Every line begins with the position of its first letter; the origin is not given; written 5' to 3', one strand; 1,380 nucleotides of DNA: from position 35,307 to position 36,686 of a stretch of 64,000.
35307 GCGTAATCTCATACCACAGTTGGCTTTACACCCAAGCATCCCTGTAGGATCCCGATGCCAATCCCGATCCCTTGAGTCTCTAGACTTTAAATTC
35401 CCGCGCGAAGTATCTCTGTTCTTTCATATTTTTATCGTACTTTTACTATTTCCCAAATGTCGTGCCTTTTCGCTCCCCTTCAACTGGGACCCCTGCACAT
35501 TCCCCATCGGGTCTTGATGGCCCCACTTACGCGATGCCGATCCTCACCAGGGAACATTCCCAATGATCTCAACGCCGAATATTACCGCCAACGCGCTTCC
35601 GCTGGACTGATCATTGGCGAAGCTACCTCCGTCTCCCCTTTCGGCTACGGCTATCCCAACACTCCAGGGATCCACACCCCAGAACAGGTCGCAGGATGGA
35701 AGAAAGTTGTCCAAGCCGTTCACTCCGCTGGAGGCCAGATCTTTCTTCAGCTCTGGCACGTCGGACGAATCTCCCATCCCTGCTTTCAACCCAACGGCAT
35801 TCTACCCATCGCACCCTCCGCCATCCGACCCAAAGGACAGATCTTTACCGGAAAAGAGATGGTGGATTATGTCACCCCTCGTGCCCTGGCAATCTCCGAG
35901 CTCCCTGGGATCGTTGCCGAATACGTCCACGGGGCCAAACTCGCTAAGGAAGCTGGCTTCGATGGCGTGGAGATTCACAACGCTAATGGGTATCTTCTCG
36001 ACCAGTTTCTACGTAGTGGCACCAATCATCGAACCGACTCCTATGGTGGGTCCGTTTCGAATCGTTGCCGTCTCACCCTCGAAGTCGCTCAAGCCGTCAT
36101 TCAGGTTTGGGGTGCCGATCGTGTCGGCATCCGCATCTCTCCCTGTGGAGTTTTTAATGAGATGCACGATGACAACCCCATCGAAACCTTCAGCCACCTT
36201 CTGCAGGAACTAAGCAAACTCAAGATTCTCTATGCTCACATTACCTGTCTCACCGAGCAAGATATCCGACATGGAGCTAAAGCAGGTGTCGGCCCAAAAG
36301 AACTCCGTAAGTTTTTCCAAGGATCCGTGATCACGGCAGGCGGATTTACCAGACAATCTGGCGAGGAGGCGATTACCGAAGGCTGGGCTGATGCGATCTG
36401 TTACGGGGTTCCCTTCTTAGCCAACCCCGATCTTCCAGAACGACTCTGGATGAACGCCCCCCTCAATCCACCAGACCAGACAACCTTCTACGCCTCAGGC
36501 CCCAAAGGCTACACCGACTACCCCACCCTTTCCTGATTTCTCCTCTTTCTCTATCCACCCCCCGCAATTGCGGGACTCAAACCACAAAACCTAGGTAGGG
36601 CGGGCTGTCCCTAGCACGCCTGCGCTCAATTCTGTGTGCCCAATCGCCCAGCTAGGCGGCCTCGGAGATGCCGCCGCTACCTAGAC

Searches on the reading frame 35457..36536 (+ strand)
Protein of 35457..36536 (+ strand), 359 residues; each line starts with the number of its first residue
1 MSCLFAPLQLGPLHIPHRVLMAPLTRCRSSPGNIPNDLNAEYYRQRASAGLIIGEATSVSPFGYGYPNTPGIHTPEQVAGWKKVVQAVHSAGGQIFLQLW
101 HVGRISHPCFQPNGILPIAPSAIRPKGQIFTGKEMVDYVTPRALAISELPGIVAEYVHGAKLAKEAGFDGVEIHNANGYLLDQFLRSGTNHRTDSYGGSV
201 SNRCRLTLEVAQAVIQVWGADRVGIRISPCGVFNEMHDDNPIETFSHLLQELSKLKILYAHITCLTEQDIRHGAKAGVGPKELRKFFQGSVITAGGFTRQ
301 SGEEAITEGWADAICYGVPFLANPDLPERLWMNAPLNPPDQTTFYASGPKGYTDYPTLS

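Call 47: search_protein_families(library=pfam, proteins=[window:35457-36536:+], max_evalue=0.001)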
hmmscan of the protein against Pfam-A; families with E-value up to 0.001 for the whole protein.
window:35457-36536:+ (359 aa): 1 family
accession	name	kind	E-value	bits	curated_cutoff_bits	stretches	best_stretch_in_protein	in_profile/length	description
PF00724.26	Oxidored_FMN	-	6.9e-79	266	27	1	4-336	2-341/342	NADH:flavin oxidoreductase / NADH oxidase family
